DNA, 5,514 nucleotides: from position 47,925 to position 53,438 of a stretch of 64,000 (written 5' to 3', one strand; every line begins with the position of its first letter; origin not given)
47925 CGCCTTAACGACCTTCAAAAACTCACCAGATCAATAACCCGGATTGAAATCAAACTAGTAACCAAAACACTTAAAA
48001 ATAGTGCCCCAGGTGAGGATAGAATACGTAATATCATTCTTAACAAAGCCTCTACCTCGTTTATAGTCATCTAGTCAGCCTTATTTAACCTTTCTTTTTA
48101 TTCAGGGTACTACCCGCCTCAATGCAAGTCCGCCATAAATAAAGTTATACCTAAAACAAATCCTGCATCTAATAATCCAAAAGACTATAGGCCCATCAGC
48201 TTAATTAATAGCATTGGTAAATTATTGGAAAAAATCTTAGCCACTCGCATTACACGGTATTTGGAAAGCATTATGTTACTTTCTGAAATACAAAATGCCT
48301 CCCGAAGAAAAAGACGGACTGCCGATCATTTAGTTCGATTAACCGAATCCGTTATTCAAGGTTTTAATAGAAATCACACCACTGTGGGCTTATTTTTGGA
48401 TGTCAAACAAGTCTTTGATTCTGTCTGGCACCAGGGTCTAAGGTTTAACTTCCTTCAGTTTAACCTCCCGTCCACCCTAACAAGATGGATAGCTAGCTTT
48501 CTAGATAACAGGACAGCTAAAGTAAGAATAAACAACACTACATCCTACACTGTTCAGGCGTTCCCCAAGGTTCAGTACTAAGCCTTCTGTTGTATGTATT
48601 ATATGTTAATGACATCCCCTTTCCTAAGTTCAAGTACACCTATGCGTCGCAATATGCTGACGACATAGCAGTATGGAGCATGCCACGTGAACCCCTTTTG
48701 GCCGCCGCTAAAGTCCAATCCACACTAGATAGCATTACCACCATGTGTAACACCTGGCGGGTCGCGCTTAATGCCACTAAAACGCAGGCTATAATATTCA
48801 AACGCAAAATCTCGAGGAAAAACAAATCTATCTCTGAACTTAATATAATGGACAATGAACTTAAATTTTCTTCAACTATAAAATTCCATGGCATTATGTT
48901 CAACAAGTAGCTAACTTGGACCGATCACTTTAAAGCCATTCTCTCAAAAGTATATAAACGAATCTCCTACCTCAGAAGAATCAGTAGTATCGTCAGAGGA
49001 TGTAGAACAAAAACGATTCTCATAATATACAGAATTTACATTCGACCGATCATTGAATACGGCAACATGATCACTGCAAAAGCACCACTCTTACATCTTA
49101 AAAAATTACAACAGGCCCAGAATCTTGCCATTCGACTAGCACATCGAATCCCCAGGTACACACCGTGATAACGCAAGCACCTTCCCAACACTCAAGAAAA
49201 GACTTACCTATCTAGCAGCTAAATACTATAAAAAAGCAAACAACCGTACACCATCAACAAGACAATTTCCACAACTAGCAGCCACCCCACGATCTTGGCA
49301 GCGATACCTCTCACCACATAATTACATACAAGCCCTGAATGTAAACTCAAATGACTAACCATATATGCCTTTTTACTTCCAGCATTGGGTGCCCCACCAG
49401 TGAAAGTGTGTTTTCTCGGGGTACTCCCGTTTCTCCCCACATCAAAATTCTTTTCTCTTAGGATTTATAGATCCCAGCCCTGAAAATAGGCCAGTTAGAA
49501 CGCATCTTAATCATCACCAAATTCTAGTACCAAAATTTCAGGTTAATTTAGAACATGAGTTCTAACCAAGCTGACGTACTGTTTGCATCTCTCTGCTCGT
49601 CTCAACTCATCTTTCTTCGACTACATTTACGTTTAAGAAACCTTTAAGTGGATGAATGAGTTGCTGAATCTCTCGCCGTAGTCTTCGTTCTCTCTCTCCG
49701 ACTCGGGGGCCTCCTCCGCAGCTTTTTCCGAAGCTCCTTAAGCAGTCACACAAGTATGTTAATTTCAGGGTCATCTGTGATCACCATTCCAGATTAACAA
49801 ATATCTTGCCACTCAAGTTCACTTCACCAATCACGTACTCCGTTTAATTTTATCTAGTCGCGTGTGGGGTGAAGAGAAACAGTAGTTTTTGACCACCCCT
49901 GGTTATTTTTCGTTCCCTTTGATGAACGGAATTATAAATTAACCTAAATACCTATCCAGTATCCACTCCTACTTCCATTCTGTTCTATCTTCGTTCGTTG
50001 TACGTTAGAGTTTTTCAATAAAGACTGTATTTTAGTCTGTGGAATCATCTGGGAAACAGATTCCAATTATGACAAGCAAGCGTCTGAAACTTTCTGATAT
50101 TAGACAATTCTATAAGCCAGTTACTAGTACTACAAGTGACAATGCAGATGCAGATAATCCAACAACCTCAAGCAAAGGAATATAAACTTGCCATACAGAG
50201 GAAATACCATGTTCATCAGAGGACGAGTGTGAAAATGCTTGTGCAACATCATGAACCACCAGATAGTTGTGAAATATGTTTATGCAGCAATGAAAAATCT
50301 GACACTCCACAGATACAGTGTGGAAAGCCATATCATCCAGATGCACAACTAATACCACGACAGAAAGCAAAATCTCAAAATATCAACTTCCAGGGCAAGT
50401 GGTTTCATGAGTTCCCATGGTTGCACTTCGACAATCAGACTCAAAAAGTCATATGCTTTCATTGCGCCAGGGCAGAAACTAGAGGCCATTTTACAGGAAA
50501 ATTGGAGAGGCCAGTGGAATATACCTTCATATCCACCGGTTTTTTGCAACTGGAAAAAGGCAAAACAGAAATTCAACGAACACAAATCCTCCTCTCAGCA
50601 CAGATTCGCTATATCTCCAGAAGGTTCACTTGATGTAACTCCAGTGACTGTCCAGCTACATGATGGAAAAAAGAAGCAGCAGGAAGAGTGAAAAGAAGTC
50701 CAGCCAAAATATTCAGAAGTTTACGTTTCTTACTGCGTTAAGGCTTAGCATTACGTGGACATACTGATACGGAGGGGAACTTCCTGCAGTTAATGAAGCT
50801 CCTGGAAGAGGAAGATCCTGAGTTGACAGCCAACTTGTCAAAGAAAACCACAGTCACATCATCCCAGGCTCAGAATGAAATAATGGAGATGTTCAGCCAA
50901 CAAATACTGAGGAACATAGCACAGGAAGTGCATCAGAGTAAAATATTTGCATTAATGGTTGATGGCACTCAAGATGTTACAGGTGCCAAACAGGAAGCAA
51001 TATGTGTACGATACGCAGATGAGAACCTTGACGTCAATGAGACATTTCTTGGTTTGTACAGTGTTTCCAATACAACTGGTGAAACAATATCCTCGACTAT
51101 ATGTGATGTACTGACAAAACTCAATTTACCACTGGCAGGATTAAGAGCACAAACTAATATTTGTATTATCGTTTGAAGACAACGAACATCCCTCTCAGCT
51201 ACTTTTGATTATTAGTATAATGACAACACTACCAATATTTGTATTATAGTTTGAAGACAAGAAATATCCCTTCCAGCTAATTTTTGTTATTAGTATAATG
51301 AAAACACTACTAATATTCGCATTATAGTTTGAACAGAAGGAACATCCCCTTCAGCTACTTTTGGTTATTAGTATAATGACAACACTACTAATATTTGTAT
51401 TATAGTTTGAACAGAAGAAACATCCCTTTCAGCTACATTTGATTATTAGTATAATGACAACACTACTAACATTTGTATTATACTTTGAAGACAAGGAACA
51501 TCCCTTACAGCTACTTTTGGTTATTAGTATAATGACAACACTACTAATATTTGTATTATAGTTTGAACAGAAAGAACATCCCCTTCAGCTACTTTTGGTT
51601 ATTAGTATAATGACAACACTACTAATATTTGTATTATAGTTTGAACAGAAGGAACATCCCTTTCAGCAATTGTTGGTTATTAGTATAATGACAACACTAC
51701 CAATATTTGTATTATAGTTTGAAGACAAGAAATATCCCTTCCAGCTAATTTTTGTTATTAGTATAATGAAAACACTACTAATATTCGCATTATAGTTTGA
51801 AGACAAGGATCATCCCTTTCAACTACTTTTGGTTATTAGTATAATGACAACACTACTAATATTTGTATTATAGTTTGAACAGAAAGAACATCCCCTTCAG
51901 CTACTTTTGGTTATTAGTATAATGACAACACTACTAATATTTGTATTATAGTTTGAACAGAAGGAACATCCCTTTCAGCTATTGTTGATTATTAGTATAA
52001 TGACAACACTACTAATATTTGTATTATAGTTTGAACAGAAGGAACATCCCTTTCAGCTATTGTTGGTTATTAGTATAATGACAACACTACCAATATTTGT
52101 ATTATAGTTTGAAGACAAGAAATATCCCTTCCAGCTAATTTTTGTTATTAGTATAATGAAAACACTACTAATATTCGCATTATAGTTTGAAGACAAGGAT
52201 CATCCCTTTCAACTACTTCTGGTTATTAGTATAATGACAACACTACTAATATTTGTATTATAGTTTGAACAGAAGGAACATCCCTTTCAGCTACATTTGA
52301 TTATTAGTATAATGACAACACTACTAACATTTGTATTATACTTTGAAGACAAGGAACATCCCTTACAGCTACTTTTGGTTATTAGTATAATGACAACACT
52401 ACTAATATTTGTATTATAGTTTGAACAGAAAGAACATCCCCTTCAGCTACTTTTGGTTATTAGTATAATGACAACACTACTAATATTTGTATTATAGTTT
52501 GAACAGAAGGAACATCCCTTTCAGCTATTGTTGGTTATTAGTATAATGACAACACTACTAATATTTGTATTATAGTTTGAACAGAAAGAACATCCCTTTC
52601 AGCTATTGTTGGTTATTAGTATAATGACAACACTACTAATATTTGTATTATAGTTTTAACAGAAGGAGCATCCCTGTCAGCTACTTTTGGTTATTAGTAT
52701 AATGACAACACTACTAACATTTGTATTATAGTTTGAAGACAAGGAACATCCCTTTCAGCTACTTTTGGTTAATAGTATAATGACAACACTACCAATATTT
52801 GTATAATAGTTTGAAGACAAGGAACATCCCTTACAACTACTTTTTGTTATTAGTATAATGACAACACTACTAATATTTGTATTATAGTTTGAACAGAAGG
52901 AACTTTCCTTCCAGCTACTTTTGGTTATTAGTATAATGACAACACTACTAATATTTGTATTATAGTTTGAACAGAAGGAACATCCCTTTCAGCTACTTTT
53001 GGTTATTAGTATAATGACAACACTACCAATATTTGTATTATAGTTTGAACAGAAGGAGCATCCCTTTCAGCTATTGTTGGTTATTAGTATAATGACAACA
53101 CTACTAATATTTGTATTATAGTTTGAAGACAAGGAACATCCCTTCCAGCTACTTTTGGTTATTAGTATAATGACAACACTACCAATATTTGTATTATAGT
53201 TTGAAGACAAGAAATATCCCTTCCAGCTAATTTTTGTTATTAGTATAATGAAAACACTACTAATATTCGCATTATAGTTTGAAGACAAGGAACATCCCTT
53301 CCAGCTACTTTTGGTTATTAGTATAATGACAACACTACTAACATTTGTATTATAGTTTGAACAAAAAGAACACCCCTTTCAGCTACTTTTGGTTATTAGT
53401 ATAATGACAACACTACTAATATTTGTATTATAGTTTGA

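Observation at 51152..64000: Array of at least 12.8 kb of a 78-bp satellite with recognisable monomer subfamilies, running off the contig end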

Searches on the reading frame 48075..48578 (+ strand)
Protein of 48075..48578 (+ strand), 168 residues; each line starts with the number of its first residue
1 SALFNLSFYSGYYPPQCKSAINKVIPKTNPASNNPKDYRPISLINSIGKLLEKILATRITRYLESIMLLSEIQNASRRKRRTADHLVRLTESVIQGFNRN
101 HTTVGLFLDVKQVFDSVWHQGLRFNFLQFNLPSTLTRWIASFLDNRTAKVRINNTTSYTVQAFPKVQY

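Call 32: search_protein_families(library=pfam, proteins=[window:48075-48578:+], max_evalue=0.01)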
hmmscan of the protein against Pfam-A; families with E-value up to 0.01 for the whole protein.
window:48075-48578:+ (168 aa): 1 family
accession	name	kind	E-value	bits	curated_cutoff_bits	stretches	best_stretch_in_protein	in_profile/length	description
PF00078.32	RVT_1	-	7.5e-17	62.1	29.6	1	25-151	1-113/205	Reverse transcriptase (RNA-dependent DNA polymerase)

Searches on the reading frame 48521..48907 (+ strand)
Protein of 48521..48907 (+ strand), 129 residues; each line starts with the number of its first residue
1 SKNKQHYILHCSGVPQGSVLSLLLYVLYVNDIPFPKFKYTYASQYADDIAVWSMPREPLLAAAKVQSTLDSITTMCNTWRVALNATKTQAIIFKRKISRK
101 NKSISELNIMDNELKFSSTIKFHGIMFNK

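Call 32: search_protein_families(library=pfam, proteins=[window:48521-48907:+], max_evalue=0.01)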
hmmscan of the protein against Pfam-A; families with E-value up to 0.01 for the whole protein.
window:48521-48907:+ (129 aa): 1 family
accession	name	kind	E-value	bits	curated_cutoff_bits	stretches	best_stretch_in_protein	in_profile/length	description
PF00078.32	RVT_1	-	1.9e-11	44.5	29.6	1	6-125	111-203/205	Reverse transcriptase (RNA-dependent DNA polymerase)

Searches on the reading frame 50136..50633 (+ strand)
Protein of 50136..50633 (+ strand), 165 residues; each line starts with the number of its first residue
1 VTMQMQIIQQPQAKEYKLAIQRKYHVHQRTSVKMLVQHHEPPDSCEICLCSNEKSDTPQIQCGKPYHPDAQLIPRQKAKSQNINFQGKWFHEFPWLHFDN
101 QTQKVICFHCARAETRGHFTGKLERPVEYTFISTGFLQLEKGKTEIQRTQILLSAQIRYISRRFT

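Call 35: find_encoding_contigs(protein=window:50136-50633:+, flank=2000, max_places=4)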
Protein window:50136-50633:+ (165 aa): no gene with exactly this product is on record in the collection.

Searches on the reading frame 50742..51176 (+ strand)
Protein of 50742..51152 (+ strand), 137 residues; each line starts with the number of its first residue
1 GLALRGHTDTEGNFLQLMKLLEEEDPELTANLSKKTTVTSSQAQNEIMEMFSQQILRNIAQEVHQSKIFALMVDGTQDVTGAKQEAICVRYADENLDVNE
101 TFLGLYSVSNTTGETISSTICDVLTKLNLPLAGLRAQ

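Call 11: search_protein_families(library=pfam, proteins=[window:50742-51152:+], max_evalue=0.01)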
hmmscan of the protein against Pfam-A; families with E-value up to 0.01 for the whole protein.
seq(137 aa): 1 family
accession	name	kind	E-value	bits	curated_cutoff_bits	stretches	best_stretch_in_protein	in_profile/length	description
PF14291.11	DUF4371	-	7.8e-14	52.5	32.1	1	1-137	79-223/237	Domain of unknown function (DUF4371)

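Call 12: find_homologous_proteins(query=window:50742-51152:+)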
Query seq(137 aa): 31 candidates shared short words with the query, none scored E <= 0.001.

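Call 16: find_encoding_contigs(protein=window:50793-51176:+, flank=3000, max_places=5)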
Protein window:50793-51176:+ (127 aa): no gene with exactly this product is on record in the collection.

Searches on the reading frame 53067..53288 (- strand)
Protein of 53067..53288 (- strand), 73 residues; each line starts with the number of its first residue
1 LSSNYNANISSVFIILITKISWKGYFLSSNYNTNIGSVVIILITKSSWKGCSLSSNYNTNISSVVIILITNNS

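Call 34: find_encoding_contigs(protein=window:53067-53288:-, flank=2000, max_places=4)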
Protein window:53067-53288:- (73 aa): no gene with exactly this product is on record in the collection.
